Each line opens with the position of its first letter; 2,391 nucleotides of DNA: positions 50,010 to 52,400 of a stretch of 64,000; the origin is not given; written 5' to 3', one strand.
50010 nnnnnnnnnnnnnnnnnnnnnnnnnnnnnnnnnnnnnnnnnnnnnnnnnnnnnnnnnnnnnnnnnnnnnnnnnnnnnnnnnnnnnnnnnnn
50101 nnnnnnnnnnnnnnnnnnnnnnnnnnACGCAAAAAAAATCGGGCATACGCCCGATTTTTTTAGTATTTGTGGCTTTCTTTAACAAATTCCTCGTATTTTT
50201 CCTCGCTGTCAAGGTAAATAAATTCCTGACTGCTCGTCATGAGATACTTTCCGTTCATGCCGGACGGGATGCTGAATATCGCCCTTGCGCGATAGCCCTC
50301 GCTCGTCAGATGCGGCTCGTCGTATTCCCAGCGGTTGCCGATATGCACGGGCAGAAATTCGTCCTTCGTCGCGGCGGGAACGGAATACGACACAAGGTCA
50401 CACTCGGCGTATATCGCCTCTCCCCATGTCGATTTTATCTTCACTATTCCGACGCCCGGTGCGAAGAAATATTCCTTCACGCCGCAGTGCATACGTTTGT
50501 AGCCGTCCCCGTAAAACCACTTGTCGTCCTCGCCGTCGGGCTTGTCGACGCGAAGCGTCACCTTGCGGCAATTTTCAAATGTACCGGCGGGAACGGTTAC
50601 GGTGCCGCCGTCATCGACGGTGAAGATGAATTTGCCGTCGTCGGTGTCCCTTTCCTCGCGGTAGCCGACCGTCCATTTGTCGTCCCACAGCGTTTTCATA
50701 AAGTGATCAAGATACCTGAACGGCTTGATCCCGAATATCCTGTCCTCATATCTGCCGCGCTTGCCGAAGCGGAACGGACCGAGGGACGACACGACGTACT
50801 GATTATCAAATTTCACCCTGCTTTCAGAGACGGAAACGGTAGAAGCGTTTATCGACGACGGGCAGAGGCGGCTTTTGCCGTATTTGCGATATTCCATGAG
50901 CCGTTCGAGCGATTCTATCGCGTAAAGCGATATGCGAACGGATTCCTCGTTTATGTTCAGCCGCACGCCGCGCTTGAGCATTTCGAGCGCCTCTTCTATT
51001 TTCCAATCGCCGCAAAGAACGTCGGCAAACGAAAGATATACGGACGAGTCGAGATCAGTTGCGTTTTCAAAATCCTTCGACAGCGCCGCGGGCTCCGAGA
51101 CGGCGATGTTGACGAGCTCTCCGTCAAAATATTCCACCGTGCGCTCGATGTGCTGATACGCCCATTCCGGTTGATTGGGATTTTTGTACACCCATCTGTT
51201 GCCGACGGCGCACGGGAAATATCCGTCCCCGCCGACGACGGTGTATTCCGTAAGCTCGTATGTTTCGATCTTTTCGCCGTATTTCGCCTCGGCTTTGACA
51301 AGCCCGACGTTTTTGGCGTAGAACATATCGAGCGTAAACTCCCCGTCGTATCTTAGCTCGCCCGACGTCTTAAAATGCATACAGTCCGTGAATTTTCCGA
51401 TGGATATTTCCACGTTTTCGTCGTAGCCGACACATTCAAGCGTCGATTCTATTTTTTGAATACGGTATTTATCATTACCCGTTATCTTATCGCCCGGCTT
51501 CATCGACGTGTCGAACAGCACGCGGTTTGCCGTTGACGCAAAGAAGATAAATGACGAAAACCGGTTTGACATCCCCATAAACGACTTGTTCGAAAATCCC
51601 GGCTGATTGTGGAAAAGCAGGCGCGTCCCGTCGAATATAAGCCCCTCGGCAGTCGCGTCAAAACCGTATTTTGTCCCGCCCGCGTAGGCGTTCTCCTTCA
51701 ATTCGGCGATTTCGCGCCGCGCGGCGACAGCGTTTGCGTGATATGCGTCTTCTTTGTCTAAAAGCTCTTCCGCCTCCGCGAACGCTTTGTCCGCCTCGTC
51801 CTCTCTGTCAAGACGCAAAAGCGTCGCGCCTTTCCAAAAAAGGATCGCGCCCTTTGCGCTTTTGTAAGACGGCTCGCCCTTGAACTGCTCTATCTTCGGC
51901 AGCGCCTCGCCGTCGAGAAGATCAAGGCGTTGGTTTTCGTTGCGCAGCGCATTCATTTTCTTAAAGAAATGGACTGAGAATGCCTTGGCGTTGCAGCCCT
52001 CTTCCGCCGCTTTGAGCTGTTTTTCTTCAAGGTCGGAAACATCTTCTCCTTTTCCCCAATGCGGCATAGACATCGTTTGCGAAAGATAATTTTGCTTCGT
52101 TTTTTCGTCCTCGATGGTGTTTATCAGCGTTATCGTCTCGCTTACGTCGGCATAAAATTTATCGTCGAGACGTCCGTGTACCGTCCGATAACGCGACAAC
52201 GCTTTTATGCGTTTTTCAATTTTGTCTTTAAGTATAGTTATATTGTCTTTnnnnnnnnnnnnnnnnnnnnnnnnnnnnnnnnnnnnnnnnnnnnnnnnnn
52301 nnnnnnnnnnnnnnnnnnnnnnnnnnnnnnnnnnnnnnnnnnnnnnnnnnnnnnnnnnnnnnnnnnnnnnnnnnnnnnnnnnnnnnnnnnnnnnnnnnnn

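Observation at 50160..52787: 875-aa ECF-type sigma factor fused to a giant soluble C-terminal region with a duplicated beta-module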

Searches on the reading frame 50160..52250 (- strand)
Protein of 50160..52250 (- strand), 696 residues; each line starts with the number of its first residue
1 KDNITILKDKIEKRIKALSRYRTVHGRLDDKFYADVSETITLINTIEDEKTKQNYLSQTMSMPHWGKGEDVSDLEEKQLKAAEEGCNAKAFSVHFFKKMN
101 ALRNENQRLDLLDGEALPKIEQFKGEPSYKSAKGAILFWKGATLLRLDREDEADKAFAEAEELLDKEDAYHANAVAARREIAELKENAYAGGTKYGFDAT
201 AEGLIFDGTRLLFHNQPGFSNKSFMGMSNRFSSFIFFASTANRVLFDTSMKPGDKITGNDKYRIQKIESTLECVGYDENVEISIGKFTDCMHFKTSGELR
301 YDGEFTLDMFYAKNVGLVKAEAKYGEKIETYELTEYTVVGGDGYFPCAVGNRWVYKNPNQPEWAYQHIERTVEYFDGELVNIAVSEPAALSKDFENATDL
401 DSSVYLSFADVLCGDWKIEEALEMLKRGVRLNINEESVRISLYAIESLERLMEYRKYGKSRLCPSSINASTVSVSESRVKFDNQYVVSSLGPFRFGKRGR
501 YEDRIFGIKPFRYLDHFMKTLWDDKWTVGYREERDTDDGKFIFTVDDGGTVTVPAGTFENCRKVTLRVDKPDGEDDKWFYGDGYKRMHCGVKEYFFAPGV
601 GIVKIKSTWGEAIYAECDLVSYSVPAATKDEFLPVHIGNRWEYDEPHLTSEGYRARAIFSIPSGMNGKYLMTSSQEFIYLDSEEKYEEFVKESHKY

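Call 21: search_solved_structures(query=window:50160-52250:-, max_evalue=10)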
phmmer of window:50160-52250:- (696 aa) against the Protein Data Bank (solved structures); distinct sequences matched with E-value up to 10: 0.

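Call 28: find_related_loci(query=A2, collection=genome_contigs, flank=6000)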
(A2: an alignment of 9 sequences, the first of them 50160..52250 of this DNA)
Query A2 (696 aa) in genome_contigs; peptide patterns used: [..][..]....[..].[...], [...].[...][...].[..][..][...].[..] (x = any residue, [..] = any of these).
40 stretches matched a pattern; 15 encode a relative of the query (tblastn E <= 1e-3); 15 distinct loci.
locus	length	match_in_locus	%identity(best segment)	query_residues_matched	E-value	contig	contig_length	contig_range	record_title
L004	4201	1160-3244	90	1-696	0e+0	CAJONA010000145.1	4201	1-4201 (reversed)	uncultured Clostridia bacterium isolate Reindeer_2_mag_151 genome assembly, contig: scaffold_35009, whole genome shotgun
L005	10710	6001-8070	54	1-696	0e+0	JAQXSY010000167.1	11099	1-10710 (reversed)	MAG: Bacillota bacterium isolate SUG1495 k141_2559669, whole genome shotgun sequence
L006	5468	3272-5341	53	1-696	0e+0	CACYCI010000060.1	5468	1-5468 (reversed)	MAG: uncultured Ruminococcus sp. isolate RUG11813 genome assembly, contig: RUG11813_asm_60, whole genome shotgun sequenc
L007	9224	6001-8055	53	7-696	0e+0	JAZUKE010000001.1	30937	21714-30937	MAG: Eubacteriales bacterium isolate T1900045249_TH20190019.MAGScoT_cleanbin_000037 SGB_5733_k141_4358932, whole genome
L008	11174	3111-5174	50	1-696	0e+0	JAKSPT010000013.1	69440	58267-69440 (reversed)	MAG: Lachnospiraceae bacterium isolate Horse_feces210 MAG210_13, whole genome shotgun sequence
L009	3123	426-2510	49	1-696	0e+0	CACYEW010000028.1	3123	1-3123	MAG: uncultured Ruminococcus sp. isolate RUG11869 genome assembly, contig: RUG11869_asm_28, whole genome shotgun sequenc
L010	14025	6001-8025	47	10-696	0e+0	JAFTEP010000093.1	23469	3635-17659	MAG: Clostridia bacterium isolate RGIG3748 Goat_Rumen.Co__c841770, whole genome shotgun sequence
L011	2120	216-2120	50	1-646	0e+0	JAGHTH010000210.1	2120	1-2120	MAG: Candidatus Coliplasma caballi isolate E3_MB2_28 c_000001228202, whole genome shotgun sequence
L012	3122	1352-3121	48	1-648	0e+0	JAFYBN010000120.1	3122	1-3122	MAG: Clostridia bacterium isolate RGIG6940 Sheep_Rumen.Co__c4565914, whole genome shotgun sequence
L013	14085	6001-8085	50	1-696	0e+0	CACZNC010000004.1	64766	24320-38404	MAG: uncultured Ruminococcus sp. isolate RUG12770 genome assembly, contig: RUG12770_asm_4, whole genome shotgun sequence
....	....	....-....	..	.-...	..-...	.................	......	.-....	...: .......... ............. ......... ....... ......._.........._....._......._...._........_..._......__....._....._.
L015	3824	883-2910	36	10-695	2e-123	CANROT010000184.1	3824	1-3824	MAG: uncultured Clostridia bacterium isolate Lapin-020__bin111 genome assembly, contig: Lapin-020__NODE_37408_length_382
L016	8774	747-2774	36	10-695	8e-119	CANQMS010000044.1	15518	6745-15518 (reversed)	MAG: uncultured Clostridia bacterium isolate Lapin-013__bin19 genome assembly, contig: Lapin-013__NODE_2276_length_15518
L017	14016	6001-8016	36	10-691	2e-118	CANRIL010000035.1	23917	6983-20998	MAG: uncultured Clostridia bacterium isolate Lapin-019__bin47 genome assembly, contig: Lapin-019__NODE_1216_length_23917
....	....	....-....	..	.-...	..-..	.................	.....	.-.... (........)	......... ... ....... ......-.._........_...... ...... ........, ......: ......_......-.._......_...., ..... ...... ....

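Call 37: predict_structure(alignment_id=A2)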
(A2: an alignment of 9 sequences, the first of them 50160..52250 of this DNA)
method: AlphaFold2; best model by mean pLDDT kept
length: 696 residues; sequences in the alignment: 9
mean_pLDDT: 83.3   pTM: 0.73
mean pLDDT of the five models: 83.3, 82.6, 80.8, 78.4, 74.0
residues with pLDDT >= 90: 299; 70-90: 299; 50-70: 57; < 50: 41
segments of 3 or more residues with pLDDT < 50: 65-68, 223-226, 261-265, 462-464, 484-489, 491-506, 694-696
pLDDT, mean of each block of 10 residues (from residue 1): 78 89 75 90 91 91 59 82 90 86 87 94 92 95 89 96 93 94 88 76 91 84 53 85 92 85 60 95 94 88 85 95 84 94 93 90 86 93 89 79 75 75 87 75 83 67 60 87 54 37 52 87 94 90 97 96 95 84 75 95 91 84 89 90 84 80 85 76 67 51
secondary structure, 60 per line:
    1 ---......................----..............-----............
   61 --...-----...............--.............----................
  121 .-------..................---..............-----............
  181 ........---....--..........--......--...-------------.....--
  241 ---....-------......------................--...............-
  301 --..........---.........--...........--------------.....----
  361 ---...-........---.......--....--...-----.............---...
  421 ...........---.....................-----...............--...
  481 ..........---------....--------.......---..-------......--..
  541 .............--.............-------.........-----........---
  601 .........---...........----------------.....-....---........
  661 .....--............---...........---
elements in order (helices of 4 or more, strands of 3 or more residues): H4-25 H30-43 H49-60 H71-85 H88-100 H105-121 H129-146 H150-163 H169-187 H192-195 E198-207 E210-215 E218-220 H234-238 E244-247 E255-260 E267-282 E285-299 E303-312 E316-324 E327-337 E352-356 E364-366 E368-375 E379-385 E388-391 H402-414 H418-431 H435-455 E461-475 E478-490 H500-503 H512-518 E531-536 E539-553 E556-568 H576-584 E590-597 E601-609 E613-623 E640-644 H646-649 E653-665 E668-679 H683-693

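Call 40: search_protein_representatives(alignment_id=A2)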
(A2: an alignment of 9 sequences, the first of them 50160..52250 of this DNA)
Query: 9 sequences, 691 profile positions. Proteins with E-value up to 0.001 (for the whole library): 1161; up to 1e-10: 366; up to 1e-30: 174. The best 150 are listed.
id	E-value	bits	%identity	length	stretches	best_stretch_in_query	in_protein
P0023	0.0e+00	1011.9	-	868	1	6-687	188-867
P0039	8.2e-271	916.5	-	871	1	8-691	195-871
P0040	2.2e-245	832.5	-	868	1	5-686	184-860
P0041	1.4e-240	816.6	-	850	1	2-686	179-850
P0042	2.8e-235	799.1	-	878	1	5-688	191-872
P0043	3.5e-235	798.8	-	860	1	3-687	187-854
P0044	4.6e-226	768.6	-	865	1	6-688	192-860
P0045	2.1e-218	743.3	-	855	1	2-684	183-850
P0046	3.0e-212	723.0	-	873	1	5-690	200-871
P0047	5.3e-212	722.1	-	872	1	6-687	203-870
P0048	1.0e-204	698.1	-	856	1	6-689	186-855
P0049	1.2e-203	694.6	-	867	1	3-686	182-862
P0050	8.7e-203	691.7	-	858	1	6-685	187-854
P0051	9.4e-202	688.3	-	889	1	9-688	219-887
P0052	8.2e-196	668.6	-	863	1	6-689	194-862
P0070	4.9e-143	494.2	-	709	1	5-689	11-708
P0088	1.2e-105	370.6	-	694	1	7-687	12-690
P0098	1.5e-72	261.2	-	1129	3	6-352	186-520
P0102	3.3e-68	246.9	-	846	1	5-672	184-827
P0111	3.7e-60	220.3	-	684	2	5-604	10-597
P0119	6.7e-58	212.8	-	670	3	3-376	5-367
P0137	1.4e-50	188.6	-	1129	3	6-379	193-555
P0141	7.7e-50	186.2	-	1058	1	6-651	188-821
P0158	1.4e-43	165.5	-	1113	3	321-651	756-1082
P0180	1.7e-38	148.7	-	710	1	242-639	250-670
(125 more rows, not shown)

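Call 43: search_protein_families(library=pfam, proteins=[P0070, P0088, P0111, P0119, P0098, P0137, P0141, P0158, P0102, P0180], max_evalue=0.001)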
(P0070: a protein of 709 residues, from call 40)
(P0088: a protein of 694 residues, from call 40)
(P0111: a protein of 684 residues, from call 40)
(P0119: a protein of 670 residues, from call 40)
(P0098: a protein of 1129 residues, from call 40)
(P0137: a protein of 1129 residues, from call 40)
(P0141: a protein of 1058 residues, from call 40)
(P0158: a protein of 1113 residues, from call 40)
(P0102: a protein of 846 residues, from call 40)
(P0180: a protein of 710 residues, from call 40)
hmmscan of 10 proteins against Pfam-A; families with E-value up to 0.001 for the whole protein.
P0070 (709 aa): 1 family
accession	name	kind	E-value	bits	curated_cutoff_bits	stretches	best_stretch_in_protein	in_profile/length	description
PF21347.3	DUF3108_like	-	4.4e-09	36.9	27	1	565-621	140-184/199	DUF3108-like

P0088 (694 aa): 1 family
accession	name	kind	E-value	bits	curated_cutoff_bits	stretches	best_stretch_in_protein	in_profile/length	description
PF21347.3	DUF3108_like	-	7.4e-09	36.2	27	1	279-333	133-193/199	DUF3108-like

P0111 (684 aa): 1 family
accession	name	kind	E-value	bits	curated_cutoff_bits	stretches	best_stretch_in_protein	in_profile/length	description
PF21347.3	DUF3108_like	-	7.6e-07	29.6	27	1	542-603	135-194/199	DUF3108-like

P0119 (670 aa): 1 family
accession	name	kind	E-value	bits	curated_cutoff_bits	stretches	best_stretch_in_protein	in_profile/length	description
PF21347.3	DUF3108_like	-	2.2e-06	28.1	27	1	527-591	130-192/199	DUF3108-like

P0098 (1129 aa): 4 families
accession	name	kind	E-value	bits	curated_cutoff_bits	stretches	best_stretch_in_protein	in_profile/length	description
PF21347.3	DUF3108_like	-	5.5e-10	39.9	27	1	995-1070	132-199/199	DUF3108-like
PF04542.20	Sigma70_r2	-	1.7e-09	37.7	24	1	30-92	1-65/71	Sigma-70 region 2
PF08281.18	Sigma70_r4_2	-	2.5e-09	37.1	25.7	1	125-176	3-54/54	Sigma-70, region 4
PF04545.22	Sigma70_r4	-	3.7e-09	36.4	24.1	1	130-178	2-50/50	Sigma-70, region 4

P0137 (1129 aa): 5 families
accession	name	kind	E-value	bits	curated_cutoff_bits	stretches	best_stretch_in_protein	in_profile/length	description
PF08281.18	Sigma70_r4_2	-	2.9e-15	56.1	25.7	1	127-179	2-54/54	Sigma-70, region 4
PF04542.20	Sigma70_r2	-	4e-13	49.4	24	1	29-94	1-68/71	Sigma-70 region 2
PF04545.22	Sigma70_r4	-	8.9e-10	38.4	24.1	1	133-181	2-50/50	Sigma-70, region 4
PF21347.3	DUF3108_like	-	8.4e-09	36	27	0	1009-1069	139-197/199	DUF3108-like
PF07638.17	Sigma70_ECF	-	5.1e-05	23.7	21.1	1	115-183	116-183/185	ECF sigma factor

P0141 (1058 aa): 5 families
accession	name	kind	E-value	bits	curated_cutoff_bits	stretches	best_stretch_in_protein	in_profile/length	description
PF08281.18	Sigma70_r4_2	-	1.7e-14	53.6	25.7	1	123-174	3-54/54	Sigma-70, region 4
PF04542.20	Sigma70_r2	-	2.8e-12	46.7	24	1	26-90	1-67/71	Sigma-70 region 2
PF04545.22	Sigma70_r4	-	1.3e-10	41.1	24.1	1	128-176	2-50/50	Sigma-70, region 4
PF21347.3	DUF3108_like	-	3.6e-08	34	27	1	728-772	141-183/199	DUF3108-like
PF07638.17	Sigma70_ECF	-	8.6e-06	26.2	21.1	1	116-178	118-183/185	ECF sigma factor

P0158 (1113 aa): 7 families
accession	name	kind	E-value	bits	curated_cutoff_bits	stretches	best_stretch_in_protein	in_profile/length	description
PF04542.20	Sigma70_r2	-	3.8e-16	59.1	24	1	29-96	1-70/71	Sigma-70 region 2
PF08281.18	Sigma70_r4_2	-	8.9e-12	44.9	25.7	1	124-175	2-53/54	Sigma-70, region 4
PF21347.3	DUF3108_like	-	4.1e-11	43.6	27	1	681-761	116-196/199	DUF3108-like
PF04545.22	Sigma70_r4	-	8.5e-09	35.2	24.1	1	129-178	1-50/50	Sigma-70, region 4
PF00515.34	TPR_1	-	9.4e-06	25.7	27.8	1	312-343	3-34/34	Tetratricopeptide repeat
PF07719.23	TPR_2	-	4.9e-05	23.6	27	1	313-343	4-34/34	Tetratricopeptide repeat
PF13181.12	TPR_8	-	0.00026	21.4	25.7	0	311-343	2-34/34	Tetratricopeptide repeat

P0102 (846 aa): 6 families
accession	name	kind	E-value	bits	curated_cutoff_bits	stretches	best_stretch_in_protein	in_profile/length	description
PF08281.18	Sigma70_r4_2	-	2.4e-13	50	25.7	1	118-169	3-54/54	Sigma-70, region 4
PF04542.20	Sigma70_r2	-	1.1e-11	44.8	24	1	27-85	1-61/71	Sigma-70 region 2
PF21347.3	DUF3108_like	-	1.7e-10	41.5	27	1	436-480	136-184/199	DUF3108-like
PF04545.22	Sigma70_r4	-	1.5e-08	34.5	24.1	1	123-170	2-49/50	Sigma-70, region 4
PF07638.17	Sigma70_ECF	-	4.2e-06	27.2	21.1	1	108-170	115-180/185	ECF sigma factor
PF07719.23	TPR_2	-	0.00045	20.6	27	0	307-340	1-34/34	Tetratricopeptide repeat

P0180 (710 aa): 0 families

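Call 57: find_encoding_contigs(protein=P0070, flank=4000, max_places=3)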
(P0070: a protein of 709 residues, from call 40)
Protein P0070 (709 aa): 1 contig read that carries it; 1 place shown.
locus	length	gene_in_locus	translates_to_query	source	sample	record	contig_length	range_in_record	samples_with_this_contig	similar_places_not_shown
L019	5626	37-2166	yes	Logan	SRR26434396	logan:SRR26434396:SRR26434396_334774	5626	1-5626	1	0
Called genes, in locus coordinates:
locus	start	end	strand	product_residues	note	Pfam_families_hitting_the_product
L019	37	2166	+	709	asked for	PF21347:DUF3108_like (faint)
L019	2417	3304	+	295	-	PF12844:HTH_19 (weak), PF13560:HTH_31, PF01381:HTH_3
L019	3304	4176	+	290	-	-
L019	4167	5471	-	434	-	PF05893:LuxC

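Call 60: find_encoding_contigs(protein=P0088, flank=4000, max_places=3)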
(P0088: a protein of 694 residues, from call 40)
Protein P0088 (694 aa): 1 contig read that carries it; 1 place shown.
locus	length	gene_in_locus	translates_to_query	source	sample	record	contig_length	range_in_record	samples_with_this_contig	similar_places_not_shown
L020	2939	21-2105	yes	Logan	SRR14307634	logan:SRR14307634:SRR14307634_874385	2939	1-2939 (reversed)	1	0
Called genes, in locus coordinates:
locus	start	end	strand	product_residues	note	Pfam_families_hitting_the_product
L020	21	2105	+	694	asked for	PF21347:DUF3108_like (faint)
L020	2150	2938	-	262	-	?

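Call 61: find_encoding_contigs(protein=P0111, flank=4000, max_places=3)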
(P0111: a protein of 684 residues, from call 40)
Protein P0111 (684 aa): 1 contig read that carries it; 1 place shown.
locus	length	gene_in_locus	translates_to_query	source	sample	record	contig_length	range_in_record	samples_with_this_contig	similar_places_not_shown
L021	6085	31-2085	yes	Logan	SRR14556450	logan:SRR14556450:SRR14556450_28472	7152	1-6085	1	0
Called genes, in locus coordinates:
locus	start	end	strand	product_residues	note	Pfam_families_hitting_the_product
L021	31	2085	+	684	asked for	PF21347:DUF3108_like (weak)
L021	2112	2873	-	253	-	PF07883:Cupin_2 (weak), PF00165:HTH_AraC (weak), PF12833:HTH_18, PF00165:HTH_AraC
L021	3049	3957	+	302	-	PF00480:ROK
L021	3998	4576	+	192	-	PF13580:SIS_2, PF01380:SIS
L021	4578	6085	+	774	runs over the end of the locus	PF01915:Glyco_hydro_3_C, PF14310:Fn3-like, PF00933:Glyco_hydro_3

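Call 64: fold_search(model_id=the predicted structure, library=pdb)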
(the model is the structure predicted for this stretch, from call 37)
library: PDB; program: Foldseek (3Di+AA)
matches with E <= 10: 970; with E <= 0.001: 1
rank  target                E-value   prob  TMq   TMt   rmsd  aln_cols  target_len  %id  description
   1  4xrt_A                6.9e-04  0.54  0.07  0.14  21.4       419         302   10  Crystal structure of the di-domain ARO/CYC StfQ from the steffimycin biosynthetic pathway (released 2015-12-02)
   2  4xrw                  4.6e-03  0.75  0.09  0.18  20.6       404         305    8  Crystal structure of the di-domain ARO/CYC BexL from the BE-7585A biosynthetic pathway (released 2015-12-02)
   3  4xrt_B                9.1e-03  0.30  0.08  0.15  20.9       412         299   11  Crystal structure of the di-domain ARO/CYC StfQ from the steffimycin biosynthetic pathway (released 2015-12-02)
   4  6tb2_D                1.0e-02  0.23  0.09  0.15  19.5       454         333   10  Structure of human haptoglobin-hemoglobin bound to S. aureus IsdH (released 2019-12-18)
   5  9s3p_F                1.3e-02  0.18  0.09  0.14  20.0       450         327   11  Human carboxyhemoglobin bound to Staphylococcus aureus IsdH-N2N3 - 3IsdH(alpha2beta):Hbtet complex (released 2025-11-12)
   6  5jqy_A                1.4e-02  0.60  0.14  0.20  19.1       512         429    8  Aspartyl/Asparaginyl beta-hydroxylase (AspH)oxygenase and TPR domains in complex with manganese, N-oxalylglycine and f (released 2017-05-24)
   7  9s3p_G                1.6e-02  0.16  0.08  0.14  19.1       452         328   11  Human carboxyhemoglobin bound to Staphylococcus aureus IsdH-N2N3 - 3IsdH(alpha2beta):Hbtet complex (released 2025-11-12)
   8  3ve1_A                1.9e-02  0.16  0.10  0.11  21.9       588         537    6  The 2.9 angstrom crystal structure of Transferrin binding protein B (TbpB) from serogroup B M982 Neisseria meningitidi (released 2012-02-22)
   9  8bpo_t2               2.4e-02  0.54  0.12  0.18  20.6       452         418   10  Structure of rabbit 80S ribosome translating beta-tubulin in complex with tetratricopeptide protein 5 (TTC5) and S-ph (released 2023-07-05)
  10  8re7_A                2.5e-02  0.57  0.15  0.21  18.9       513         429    8  Aspartyl/Asparaginyl beta-hydroxylase (AspH) R735W variant in complex with Mn, 2-oxoglutarate and a Factor X derived p (released 2024-12-18)
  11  4o4u_A                2.8e-02  0.12  0.10  0.13  20.5       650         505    7  Crystal structure of the vaccine antigen Transferrin Binding Protein B (TbpB) mutant Trp-176-Ala from Haemophilus para (released 2015-01-14)
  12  4abn_A                5.1e-02  0.51  0.15  0.21  19.2       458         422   10  Crystal structure of full length mouse Strap (TTC5) (released 2012-01-25)
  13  7yb9_A                5.3e-02  0.38  0.14  0.20  19.5       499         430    8  Aspartyl/Asparaginyl beta-hydroxylase (AspH) oxygenase and TPR domains in complex with L-2-hydroxyglutarate and factor (released 2023-07-05)
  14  6kbc                  5.6e-02  0.14  0.09  0.14  25.0       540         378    6  Crystal structure of CghA with Sch210972 (released 2020-06-24)
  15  8re6_A                6.1e-02  0.38  0.15  0.20  18.4       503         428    9  Aspartyl/Asparaginyl beta-hydroxylase (AspH) R735Q variant in complex with Mn, 2-oxoglutarate and a Factor X derived p (released 2024-12-18)
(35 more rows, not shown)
